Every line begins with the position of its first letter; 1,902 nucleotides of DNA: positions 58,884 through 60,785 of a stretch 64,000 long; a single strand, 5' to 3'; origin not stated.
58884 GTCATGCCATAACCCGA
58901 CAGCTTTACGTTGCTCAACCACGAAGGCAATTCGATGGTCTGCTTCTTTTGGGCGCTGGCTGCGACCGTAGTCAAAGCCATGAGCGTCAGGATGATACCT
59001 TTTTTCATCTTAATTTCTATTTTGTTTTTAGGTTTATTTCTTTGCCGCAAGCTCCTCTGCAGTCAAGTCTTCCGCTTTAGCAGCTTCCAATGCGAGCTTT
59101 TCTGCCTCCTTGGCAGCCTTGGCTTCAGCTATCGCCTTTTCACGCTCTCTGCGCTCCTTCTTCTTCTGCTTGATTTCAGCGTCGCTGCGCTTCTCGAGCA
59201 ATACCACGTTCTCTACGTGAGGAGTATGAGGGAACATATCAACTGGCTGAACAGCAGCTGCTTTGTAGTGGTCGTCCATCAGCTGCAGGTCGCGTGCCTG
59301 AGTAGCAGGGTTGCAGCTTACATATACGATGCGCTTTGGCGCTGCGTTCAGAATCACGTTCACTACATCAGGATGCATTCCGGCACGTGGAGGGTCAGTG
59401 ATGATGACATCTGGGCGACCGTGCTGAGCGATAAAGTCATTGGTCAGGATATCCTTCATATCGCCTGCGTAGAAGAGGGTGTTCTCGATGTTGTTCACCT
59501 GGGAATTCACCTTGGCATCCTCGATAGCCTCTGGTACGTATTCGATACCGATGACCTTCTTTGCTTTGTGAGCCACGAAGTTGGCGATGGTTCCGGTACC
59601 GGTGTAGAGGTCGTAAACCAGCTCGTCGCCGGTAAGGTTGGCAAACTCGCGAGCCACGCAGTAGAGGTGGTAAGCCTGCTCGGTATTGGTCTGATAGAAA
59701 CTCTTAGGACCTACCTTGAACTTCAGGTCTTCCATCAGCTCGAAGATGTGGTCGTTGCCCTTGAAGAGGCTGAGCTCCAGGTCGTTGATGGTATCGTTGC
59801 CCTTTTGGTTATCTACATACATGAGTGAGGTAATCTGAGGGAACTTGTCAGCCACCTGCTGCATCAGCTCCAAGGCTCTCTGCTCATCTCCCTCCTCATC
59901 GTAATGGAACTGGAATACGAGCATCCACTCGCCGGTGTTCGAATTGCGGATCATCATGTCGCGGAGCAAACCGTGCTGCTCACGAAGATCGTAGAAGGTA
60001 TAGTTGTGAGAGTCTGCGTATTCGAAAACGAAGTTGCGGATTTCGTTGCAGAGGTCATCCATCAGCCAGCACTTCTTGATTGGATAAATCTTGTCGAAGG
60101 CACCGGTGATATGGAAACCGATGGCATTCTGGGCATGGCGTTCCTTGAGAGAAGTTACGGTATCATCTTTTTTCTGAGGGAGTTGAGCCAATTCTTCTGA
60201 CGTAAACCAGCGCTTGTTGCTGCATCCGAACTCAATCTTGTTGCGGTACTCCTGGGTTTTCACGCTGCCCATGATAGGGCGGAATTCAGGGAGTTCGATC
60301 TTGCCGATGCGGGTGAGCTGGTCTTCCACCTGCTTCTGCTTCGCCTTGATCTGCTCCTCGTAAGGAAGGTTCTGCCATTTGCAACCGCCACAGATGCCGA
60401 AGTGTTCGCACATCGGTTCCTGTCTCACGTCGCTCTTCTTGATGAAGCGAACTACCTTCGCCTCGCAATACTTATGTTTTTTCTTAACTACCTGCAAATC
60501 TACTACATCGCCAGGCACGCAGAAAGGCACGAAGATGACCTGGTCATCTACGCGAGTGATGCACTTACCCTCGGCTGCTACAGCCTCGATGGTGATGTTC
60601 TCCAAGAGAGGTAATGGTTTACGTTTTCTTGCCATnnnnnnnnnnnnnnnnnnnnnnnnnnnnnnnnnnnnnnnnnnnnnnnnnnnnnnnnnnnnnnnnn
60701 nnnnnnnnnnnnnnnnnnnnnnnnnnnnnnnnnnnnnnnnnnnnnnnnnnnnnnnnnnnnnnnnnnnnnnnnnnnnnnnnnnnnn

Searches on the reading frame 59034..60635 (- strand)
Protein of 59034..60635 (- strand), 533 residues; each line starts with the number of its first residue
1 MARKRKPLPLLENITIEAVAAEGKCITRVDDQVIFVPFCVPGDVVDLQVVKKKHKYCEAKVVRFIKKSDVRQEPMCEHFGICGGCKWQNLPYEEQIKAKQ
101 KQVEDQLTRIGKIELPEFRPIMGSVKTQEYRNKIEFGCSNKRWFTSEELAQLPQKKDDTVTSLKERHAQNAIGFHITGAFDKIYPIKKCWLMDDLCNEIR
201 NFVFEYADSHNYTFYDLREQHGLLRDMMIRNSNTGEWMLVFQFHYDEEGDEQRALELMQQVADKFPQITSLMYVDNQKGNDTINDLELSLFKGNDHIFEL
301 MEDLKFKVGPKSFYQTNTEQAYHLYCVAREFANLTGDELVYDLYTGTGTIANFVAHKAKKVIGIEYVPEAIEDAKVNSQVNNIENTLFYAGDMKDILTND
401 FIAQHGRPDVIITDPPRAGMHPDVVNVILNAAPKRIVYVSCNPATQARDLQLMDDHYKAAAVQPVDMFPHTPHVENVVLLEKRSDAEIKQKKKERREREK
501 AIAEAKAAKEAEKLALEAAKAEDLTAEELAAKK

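Call 10: search_protein_families(library=pfam, proteins=[window:59034-60635:-])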
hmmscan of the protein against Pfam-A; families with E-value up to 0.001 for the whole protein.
window:59034-60635:- (533 aa): 7 families
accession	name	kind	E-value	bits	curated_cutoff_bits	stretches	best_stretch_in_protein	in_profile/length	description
PF05958.17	tRNA_U5-meth_tr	-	5.5e-20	72.1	23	1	304-483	170-357/357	tRNA (Uracil-5-)-methyltransferase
PF13847.12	Methyltransf_31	-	9.9e-11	42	27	1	338-414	5-81/145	Methyltransferase domain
PF01938.26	TRAM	-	4.4e-06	26.9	21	1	13-62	9-61/61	TRAM domain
PF02475.24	TRM5-TYW2_MTfase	-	1.3e-05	25.7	28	1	336-400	36-102/164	TRM5/TYW2 methyltransferase domain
PF09445.16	Methyltransf_15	-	1.7e-05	24.9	22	1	339-420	3-84/165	RNA cap guanine-N2 methyltransferase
PF13649.12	Methyltransf_25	-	8.6e-05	23.6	27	1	340-397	1-59/97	Methyltransferase domain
PF05175.20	MTS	-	0.00048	20.2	23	0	339-435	34-129/170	Methyltransferase small domain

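Call 13: find_encoding_contigs(protein=window:59034-60635:-, flank=10000, max_places=10)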
Protein window:59034-60635:- (533 aa): 22 contigs read that carry it; 1 place shown.
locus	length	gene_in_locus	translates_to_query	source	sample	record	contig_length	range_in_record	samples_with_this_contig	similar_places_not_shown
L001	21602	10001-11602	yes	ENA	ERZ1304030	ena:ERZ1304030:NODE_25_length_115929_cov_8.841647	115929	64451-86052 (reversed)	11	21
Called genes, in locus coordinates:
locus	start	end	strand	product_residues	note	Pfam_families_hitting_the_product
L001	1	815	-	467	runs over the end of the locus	PF16120:DUF4836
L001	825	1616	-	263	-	PF20260:PUA_4, PF04452:Methyltrans_RNA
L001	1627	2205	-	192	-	PF02577:BFN_dom (weak), PF02151:UVR (weak)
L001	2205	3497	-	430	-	PF03825:Nuc_H_symport, PF12832:MFS_1_like, PF07690:MFS_1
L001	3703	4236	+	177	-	PF02417:Chromate_transp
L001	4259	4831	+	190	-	PF02417:Chromate_transp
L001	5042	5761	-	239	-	PF11644:DUF3256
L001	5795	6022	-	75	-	-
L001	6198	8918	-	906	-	PF01326:PPDK_N, PF00391:PEP-utilizers, PF02896:PEP-utilizers_C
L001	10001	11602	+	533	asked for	PF01938:TRAM (weak), PF21579:PabTrmU54_TRAM_dom (weak), PF05958:tRNA_U5-meth_tr, PF02475:TRM5-TYW2_MTfase (weak), PF13847:Methyltransf_31, PF09445:Methyltransf_15 (faint)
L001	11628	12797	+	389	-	PF13609:Porin_4 (faint), PF07396:Porin_O_P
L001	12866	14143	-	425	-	PF11276:DUF3078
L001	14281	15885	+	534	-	PF06418:CTP_synth_N, PF00117:GATase, PF07722:Peptidase_C26 (weak)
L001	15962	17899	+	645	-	PF14849:YidC_periplas, PF02096:60KD_IMP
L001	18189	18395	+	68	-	PF12844:HTH_19 (weak), PF01381:HTH_3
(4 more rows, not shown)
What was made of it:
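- On Iteron origin: Genes within about 10 kb are housekeeping (call 13).
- Checked: The neighbours are rlmD (59034-60635, minus strand) and ppdK (from 61718) (calls 10, 13).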

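Call 79: find_homologous_proteins(query=window:59034-60635:-, max_evalue=1e-30)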
Query window:59034-60635:- (533 aa): 8000 proteins with E <= 1e-30 among 8000 candidates; the best 120 are listed.
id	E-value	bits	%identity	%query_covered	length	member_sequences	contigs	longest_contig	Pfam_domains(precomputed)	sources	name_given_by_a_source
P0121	0.0e+0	1427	97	78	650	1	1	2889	PF02475.24,PF21579.5,PF08241.19,PF13847.13,PF06325.20,PF05175.21,PF13649.13,PF01135.26,PF09445.17,PF01728.26,PF01938.27,PF05958.18,PF01555.25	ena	-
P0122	0.0e+0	1215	99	100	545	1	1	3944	PF13847.13,PF02475.24,PF09445.17,PF21579.5,PF01938.27,PF05958.18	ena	-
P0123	0.0e+0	1215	99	100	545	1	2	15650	PF13847.13,PF02475.24,PF09445.17,PF21579.5,PF01938.27,PF05958.18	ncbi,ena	-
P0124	0.0e+0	1214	99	100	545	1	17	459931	PF13847.13,PF02475.24,PF09445.17,PF21579.5,PF01938.27,PF05958.18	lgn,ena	-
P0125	0.0e+0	1214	99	100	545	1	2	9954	PF13847.13,PF02475.24,PF09445.17,PF21579.5,PF01938.27,PF05958.18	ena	-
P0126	0.0e+0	1213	99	100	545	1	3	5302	PF13847.13,PF02475.24,PF09445.17,PF21579.5,PF01938.27,PF05958.18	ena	-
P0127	0.0e+0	1213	99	100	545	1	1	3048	PF13847.13,PF02475.24,PF09445.17,PF21579.5,PF01938.27,PF05958.18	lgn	-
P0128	0.0e+0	1213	99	100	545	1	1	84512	PF13847.13,PF02475.24,PF09445.17,PF21579.5,PF01938.27,PF05958.18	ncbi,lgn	-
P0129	0.0e+0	1213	99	100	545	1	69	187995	PF13847.13,PF02475.24,PF09445.17,PF21579.5,PF01938.27,PF05958.18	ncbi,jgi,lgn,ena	-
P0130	0.0e+0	1213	99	100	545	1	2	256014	PF13847.13,PF02475.24,PF09445.17,PF21579.5,PF01938.27,PF05958.18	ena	-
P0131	0.0e+0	1212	99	100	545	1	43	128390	PF13847.13,PF02475.24,PF09445.17,PF21579.5,PF01938.27,PF05958.18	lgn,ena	-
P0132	0.0e+0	1212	99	100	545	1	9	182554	PF13847.13,PF02475.24,PF09445.17,PF21579.5,PF01938.27,PF05958.18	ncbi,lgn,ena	-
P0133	0.0e+0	1212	99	100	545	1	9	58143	PF13847.13,PF02475.24,PF09445.17,PF21579.5,PF01938.27,PF05958.18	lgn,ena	-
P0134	0.0e+0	1212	99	100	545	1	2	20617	PF13847.13,PF02475.24,PF09445.17,PF21579.5,PF01938.27,PF05958.18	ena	-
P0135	0.0e+0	1212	99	100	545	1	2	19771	PF13847.13,PF02475.24,PF09445.17,PF21579.5,PF01938.27,PF05958.18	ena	-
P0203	0.0e+0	1208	98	100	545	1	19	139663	PF13847.13,PF02475.24,PF09445.17,PF21579.5,PF01938.27,PF05958.18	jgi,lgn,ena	jgi:23S rRNA (uracil1939-C5)-methyltransferase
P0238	0.0e+0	1207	98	100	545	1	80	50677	PF13847.13,PF02475.24,PF09445.17,PF21579.5,PF01938.27,PF05958.18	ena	-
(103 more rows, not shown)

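Call 85: find_encoding_contigs(protein=P0238, flank=3500, max_places=10)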
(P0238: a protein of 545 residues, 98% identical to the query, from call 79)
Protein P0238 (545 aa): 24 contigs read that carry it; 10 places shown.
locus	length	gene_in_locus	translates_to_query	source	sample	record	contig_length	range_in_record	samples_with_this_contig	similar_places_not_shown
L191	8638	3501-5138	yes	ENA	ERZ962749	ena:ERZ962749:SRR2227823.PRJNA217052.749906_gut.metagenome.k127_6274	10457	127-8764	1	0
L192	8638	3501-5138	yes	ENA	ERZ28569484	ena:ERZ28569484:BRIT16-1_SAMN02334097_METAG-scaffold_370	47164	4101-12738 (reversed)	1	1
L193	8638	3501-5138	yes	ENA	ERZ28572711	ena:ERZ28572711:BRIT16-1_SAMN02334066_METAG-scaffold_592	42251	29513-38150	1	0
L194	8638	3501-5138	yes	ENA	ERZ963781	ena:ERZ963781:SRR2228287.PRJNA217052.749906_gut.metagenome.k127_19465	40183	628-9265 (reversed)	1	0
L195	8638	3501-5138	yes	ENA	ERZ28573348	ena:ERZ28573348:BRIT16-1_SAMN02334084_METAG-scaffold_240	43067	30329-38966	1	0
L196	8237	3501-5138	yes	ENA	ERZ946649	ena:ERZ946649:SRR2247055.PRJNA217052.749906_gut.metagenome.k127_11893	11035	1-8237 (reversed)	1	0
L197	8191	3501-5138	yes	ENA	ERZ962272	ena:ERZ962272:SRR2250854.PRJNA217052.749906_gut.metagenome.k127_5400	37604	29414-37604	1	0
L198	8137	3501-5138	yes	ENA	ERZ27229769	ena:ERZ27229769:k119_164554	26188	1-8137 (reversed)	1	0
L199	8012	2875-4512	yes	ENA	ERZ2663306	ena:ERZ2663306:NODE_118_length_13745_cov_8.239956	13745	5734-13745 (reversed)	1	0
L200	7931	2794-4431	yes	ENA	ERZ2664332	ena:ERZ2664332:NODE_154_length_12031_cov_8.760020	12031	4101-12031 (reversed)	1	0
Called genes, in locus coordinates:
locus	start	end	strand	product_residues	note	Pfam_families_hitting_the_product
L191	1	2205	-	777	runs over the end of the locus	?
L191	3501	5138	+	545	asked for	PF01938:TRAM (weak), PF21579:PabTrmU54_TRAM_dom (weak), PF05958:tRNA_U5-meth_tr, PF02475:TRM5-TYW2_MTfase (weak), PF09445:Methyltransf_15 (faint), PF13847:Methyltransf_31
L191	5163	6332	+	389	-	PF13609:Porin_4 (faint), PF07396:Porin_O_P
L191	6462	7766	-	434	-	PF11276:DUF3078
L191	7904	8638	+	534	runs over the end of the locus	PF06418:CTP_synth_N, PF00117:GATase, PF07722:Peptidase_C26 (weak)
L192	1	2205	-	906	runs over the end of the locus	PF01326:PPDK_N, PF00391:PEP-utilizers, PF02896:PEP-utilizers_C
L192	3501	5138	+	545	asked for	PF01938:TRAM (weak), PF21579:PabTrmU54_TRAM_dom (weak), PF05958:tRNA_U5-meth_tr, PF02475:TRM5-TYW2_MTfase (weak), PF09445:Methyltransf_15 (faint), PF13847:Methyltransf_31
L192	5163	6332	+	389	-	PF13609:Porin_4 (faint), PF07396:Porin_O_P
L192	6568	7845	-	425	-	PF11276:DUF3078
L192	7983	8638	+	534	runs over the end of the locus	PF06418:CTP_synth_N, PF00117:GATase, PF07722:Peptidase_C26 (weak)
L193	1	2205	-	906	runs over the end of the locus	PF01326:PPDK_N, PF00391:PEP-utilizers, PF02896:PEP-utilizers_C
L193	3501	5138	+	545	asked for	PF01938:TRAM (weak), PF21579:PabTrmU54_TRAM_dom (weak), PF05958:tRNA_U5-meth_tr, PF02475:TRM5-TYW2_MTfase (weak), PF09445:Methyltransf_15 (faint), PF13847:Methyltransf_31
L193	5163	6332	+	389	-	PF13609:Porin_4 (faint), PF07396:Porin_O_P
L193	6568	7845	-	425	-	PF11276:DUF3078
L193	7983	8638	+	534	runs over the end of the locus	PF06418:CTP_synth_N, PF00117:GATase, PF07722:Peptidase_C26 (weak)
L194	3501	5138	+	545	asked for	PF01938:TRAM (weak), PF21579:PabTrmU54_TRAM_dom (weak), PF05958:tRNA_U5-meth_tr, PF02475:TRM5-TYW2_MTfase (weak), PF09445:Methyltransf_15 (faint), PF13847:Methyltransf_31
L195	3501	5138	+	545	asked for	PF01938:TRAM (weak), PF21579:PabTrmU54_TRAM_dom (weak), PF05958:tRNA_U5-meth_tr, PF02475:TRM5-TYW2_MTfase (weak), PF09445:Methyltransf_15 (faint), PF13847:Methyltransf_31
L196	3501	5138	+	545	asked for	PF01938:TRAM (weak), PF21579:PabTrmU54_TRAM_dom (weak), PF05958:tRNA_U5-meth_tr, PF02475:TRM5-TYW2_MTfase (weak), PF09445:Methyltransf_15 (faint), PF13847:Methyltransf_31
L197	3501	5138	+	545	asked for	PF01938:TRAM (weak), PF21579:PabTrmU54_TRAM_dom (weak), PF05958:tRNA_U5-meth_tr, PF02475:TRM5-TYW2_MTfase (weak), PF09445:Methyltransf_15 (faint), PF13847:Methyltransf_31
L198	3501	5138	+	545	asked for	PF01938:TRAM (weak), PF21579:PabTrmU54_TRAM_dom (weak), PF05958:tRNA_U5-meth_tr, PF02475:TRM5-TYW2_MTfase (weak), PF09445:Methyltransf_15 (faint), PF13847:Methyltransf_31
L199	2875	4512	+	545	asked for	PF01938:TRAM (weak), PF21579:PabTrmU54_TRAM_dom (weak), PF05958:tRNA_U5-meth_tr, PF02475:TRM5-TYW2_MTfase (weak), PF09445:Methyltransf_15 (faint), PF13847:Methyltransf_31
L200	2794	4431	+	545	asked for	PF01938:TRAM (weak), PF21579:PabTrmU54_TRAM_dom (weak), PF05958:tRNA_U5-meth_tr, PF02475:TRM5-TYW2_MTfase (weak), PF09445:Methyltransf_15 (faint), PF13847:Methyltransf_31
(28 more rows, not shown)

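Call 86: find_encoding_contigs(protein=P0129, flank=3500, max_places=10)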
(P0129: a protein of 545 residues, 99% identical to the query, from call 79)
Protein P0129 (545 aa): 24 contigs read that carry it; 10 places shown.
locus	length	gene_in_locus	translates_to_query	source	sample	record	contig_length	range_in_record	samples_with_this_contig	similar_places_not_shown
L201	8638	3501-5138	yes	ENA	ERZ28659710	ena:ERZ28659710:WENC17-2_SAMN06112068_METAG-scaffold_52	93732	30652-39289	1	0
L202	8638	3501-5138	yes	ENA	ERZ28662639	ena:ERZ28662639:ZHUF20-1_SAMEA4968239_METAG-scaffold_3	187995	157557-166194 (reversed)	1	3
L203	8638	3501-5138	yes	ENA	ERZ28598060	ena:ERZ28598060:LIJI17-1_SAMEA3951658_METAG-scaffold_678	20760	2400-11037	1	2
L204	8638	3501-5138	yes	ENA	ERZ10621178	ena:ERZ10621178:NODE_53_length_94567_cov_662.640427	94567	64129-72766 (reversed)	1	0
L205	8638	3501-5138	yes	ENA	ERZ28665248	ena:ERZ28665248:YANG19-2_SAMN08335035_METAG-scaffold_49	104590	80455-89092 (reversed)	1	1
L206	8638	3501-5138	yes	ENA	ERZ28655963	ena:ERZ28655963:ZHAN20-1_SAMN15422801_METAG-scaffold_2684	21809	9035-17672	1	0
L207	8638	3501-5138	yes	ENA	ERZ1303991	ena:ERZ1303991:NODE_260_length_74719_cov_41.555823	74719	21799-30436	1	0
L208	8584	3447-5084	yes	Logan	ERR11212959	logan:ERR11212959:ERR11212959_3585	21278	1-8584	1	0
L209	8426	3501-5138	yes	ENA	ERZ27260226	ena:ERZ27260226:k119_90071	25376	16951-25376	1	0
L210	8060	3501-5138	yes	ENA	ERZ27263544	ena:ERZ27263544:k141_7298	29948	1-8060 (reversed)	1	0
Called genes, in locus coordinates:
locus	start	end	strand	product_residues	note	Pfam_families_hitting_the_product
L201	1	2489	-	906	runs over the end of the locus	PF01326:PPDK_N, PF00391:PEP-utilizers, PF02896:PEP-utilizers_C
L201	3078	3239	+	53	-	-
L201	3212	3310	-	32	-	-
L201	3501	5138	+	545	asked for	PF01938:TRAM (weak), PF21579:PabTrmU54_TRAM_dom (weak), PF05958:tRNA_U5-meth_tr, PF02475:TRM5-TYW2_MTfase (weak), PF09445:Methyltransf_15 (faint), PF13847:Methyltransf_31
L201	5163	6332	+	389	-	PF13609:Porin_4 (faint), PF07396:Porin_O_P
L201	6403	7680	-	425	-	PF11276:DUF3078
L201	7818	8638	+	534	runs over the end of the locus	PF06418:CTP_synth_N, PF00117:GATase, PF07722:Peptidase_C26 (weak)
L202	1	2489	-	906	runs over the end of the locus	PF01326:PPDK_N, PF00391:PEP-utilizers, PF02896:PEP-utilizers_C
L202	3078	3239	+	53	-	-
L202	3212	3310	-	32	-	-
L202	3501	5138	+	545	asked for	PF01938:TRAM (weak), PF21579:PabTrmU54_TRAM_dom (weak), PF05958:tRNA_U5-meth_tr, PF02475:TRM5-TYW2_MTfase (weak), PF09445:Methyltransf_15 (faint), PF13847:Methyltransf_31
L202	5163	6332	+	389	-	PF13609:Porin_4 (faint), PF07396:Porin_O_P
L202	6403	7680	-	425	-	PF11276:DUF3078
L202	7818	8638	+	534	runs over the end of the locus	PF06418:CTP_synth_N, PF00117:GATase, PF07722:Peptidase_C26 (weak)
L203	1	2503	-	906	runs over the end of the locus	PF01326:PPDK_N, PF00391:PEP-utilizers, PF02896:PEP-utilizers_C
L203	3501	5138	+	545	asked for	PF01938:TRAM (weak), PF21579:PabTrmU54_TRAM_dom (weak), PF05958:tRNA_U5-meth_tr, PF02475:TRM5-TYW2_MTfase (weak), PF09445:Methyltransf_15 (faint), PF13847:Methyltransf_31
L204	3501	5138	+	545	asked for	PF01938:TRAM (weak), PF21579:PabTrmU54_TRAM_dom (weak), PF05958:tRNA_U5-meth_tr, PF02475:TRM5-TYW2_MTfase (weak), PF09445:Methyltransf_15 (faint), PF13847:Methyltransf_31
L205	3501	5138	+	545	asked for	PF01938:TRAM (weak), PF21579:PabTrmU54_TRAM_dom (weak), PF05958:tRNA_U5-meth_tr, PF02475:TRM5-TYW2_MTfase (weak), PF09445:Methyltransf_15 (faint), PF13847:Methyltransf_31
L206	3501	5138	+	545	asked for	PF01938:TRAM (weak), PF21579:PabTrmU54_TRAM_dom (weak), PF05958:tRNA_U5-meth_tr, PF02475:TRM5-TYW2_MTfase (weak), PF09445:Methyltransf_15 (faint), PF13847:Methyltransf_31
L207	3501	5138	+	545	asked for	PF01938:TRAM (weak), PF21579:PabTrmU54_TRAM_dom (weak), PF05958:tRNA_U5-meth_tr, PF02475:TRM5-TYW2_MTfase (weak), PF09445:Methyltransf_15 (faint), PF13847:Methyltransf_31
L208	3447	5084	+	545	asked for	PF01938:TRAM (weak), PF21579:PabTrmU54_TRAM_dom (weak), PF05958:tRNA_U5-meth_tr, PF02475:TRM5-TYW2_MTfase (weak), PF09445:Methyltransf_15 (faint), PF13847:Methyltransf_31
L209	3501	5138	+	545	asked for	PF01938:TRAM (weak), PF21579:PabTrmU54_TRAM_dom (weak), PF05958:tRNA_U5-meth_tr, PF02475:TRM5-TYW2_MTfase (weak), PF09445:Methyltransf_15 (faint), PF13847:Methyltransf_31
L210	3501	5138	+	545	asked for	PF01938:TRAM (weak), PF21579:PabTrmU54_TRAM_dom (weak), PF05958:tRNA_U5-meth_tr, PF02475:TRM5-TYW2_MTfase (weak), PF09445:Methyltransf_15 (faint), PF13847:Methyltransf_31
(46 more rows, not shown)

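Call 87: find_encoding_contigs(protein=P0203, flank=3500, max_places=10)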
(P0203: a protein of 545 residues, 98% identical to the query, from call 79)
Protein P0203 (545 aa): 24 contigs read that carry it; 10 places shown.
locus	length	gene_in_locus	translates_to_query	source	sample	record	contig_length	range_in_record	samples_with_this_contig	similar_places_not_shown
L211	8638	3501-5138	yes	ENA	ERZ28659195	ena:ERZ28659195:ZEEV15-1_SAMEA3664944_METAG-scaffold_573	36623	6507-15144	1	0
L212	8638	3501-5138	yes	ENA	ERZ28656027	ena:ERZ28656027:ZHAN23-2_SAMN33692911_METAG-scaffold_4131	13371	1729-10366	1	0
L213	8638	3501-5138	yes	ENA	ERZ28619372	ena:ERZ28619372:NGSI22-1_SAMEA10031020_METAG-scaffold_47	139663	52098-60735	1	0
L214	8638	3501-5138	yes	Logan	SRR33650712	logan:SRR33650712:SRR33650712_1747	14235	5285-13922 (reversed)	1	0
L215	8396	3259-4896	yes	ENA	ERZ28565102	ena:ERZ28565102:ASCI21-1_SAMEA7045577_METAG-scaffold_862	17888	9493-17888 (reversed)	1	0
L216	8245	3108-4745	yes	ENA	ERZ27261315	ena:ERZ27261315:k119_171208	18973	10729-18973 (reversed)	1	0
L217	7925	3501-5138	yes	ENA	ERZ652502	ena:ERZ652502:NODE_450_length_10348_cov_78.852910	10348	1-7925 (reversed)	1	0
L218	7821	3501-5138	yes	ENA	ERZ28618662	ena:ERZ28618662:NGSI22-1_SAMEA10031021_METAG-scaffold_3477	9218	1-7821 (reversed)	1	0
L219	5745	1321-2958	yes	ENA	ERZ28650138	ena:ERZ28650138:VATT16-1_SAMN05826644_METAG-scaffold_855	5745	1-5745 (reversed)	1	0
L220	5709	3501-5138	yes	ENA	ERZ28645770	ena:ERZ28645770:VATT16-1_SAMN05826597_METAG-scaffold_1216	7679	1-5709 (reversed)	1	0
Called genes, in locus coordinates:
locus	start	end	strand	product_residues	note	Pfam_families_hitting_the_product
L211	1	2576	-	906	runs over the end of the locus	PF01326:PPDK_N, PF00391:PEP-utilizers, PF02896:PEP-utilizers_C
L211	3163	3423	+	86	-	-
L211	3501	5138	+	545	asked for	PF01938:TRAM (weak), PF21579:PabTrmU54_TRAM_dom (weak), PF05958:tRNA_U5-meth_tr, PF02475:TRM5-TYW2_MTfase (weak), PF09445:Methyltransf_15 (faint), PF13847:Methyltransf_31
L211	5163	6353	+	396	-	PF13609:Porin_4 (faint), PF07396:Porin_O_P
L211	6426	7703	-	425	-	PF11276:DUF3078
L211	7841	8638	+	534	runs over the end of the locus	PF06418:CTP_synth_N, PF00117:GATase, PF07722:Peptidase_C26 (weak)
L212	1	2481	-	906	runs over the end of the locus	PF01326:PPDK_N, PF00391:PEP-utilizers, PF02896:PEP-utilizers_C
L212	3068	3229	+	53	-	-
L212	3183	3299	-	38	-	-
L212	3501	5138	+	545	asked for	PF01938:TRAM (weak), PF21579:PabTrmU54_TRAM_dom (weak), PF05958:tRNA_U5-meth_tr, PF02475:TRM5-TYW2_MTfase (weak), PF09445:Methyltransf_15 (faint), PF13847:Methyltransf_31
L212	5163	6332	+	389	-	PF13609:Porin_4 (faint), PF07396:Porin_O_P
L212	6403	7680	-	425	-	PF11276:DUF3078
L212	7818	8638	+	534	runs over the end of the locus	PF06418:CTP_synth_N, PF00117:GATase, PF07722:Peptidase_C26 (weak)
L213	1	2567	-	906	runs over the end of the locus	PF01326:PPDK_N, PF00391:PEP-utilizers, PF02896:PEP-utilizers_C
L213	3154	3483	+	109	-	-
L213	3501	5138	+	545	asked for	PF01938:TRAM (weak), PF21579:PabTrmU54_TRAM_dom (weak), PF05958:tRNA_U5-meth_tr, PF02475:TRM5-TYW2_MTfase (weak), PF09445:Methyltransf_15 (faint), PF13847:Methyltransf_31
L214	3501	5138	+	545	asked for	PF01938:TRAM (weak), PF21579:PabTrmU54_TRAM_dom (weak), PF05958:tRNA_U5-meth_tr, PF02475:TRM5-TYW2_MTfase (weak), PF09445:Methyltransf_15 (faint), PF13847:Methyltransf_31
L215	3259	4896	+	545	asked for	PF01938:TRAM (weak), PF21579:PabTrmU54_TRAM_dom (weak), PF05958:tRNA_U5-meth_tr, PF02475:TRM5-TYW2_MTfase (weak), PF09445:Methyltransf_15 (faint), PF13847:Methyltransf_31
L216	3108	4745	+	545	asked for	PF01938:TRAM (weak), PF21579:PabTrmU54_TRAM_dom (weak), PF05958:tRNA_U5-meth_tr, PF02475:TRM5-TYW2_MTfase (weak), PF09445:Methyltransf_15 (faint), PF13847:Methyltransf_31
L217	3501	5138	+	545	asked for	PF01938:TRAM (weak), PF21579:PabTrmU54_TRAM_dom (weak), PF05958:tRNA_U5-meth_tr, PF02475:TRM5-TYW2_MTfase (weak), PF09445:Methyltransf_15 (faint), PF13847:Methyltransf_31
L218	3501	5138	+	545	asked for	PF01938:TRAM (weak), PF21579:PabTrmU54_TRAM_dom (weak), PF05958:tRNA_U5-meth_tr, PF02475:TRM5-TYW2_MTfase (weak), PF09445:Methyltransf_15 (faint), PF13847:Methyltransf_31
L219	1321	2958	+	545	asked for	PF01938:TRAM (weak), PF21579:PabTrmU54_TRAM_dom (weak), PF05958:tRNA_U5-meth_tr, PF02475:TRM5-TYW2_MTfase (weak), PF09445:Methyltransf_15 (faint), PF13847:Methyltransf_31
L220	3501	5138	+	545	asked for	PF01938:TRAM (weak), PF21579:PabTrmU54_TRAM_dom (weak), PF05958:tRNA_U5-meth_tr, PF02475:TRM5-TYW2_MTfase (weak), PF09445:Methyltransf_15 (faint), PF13847:Methyltransf_31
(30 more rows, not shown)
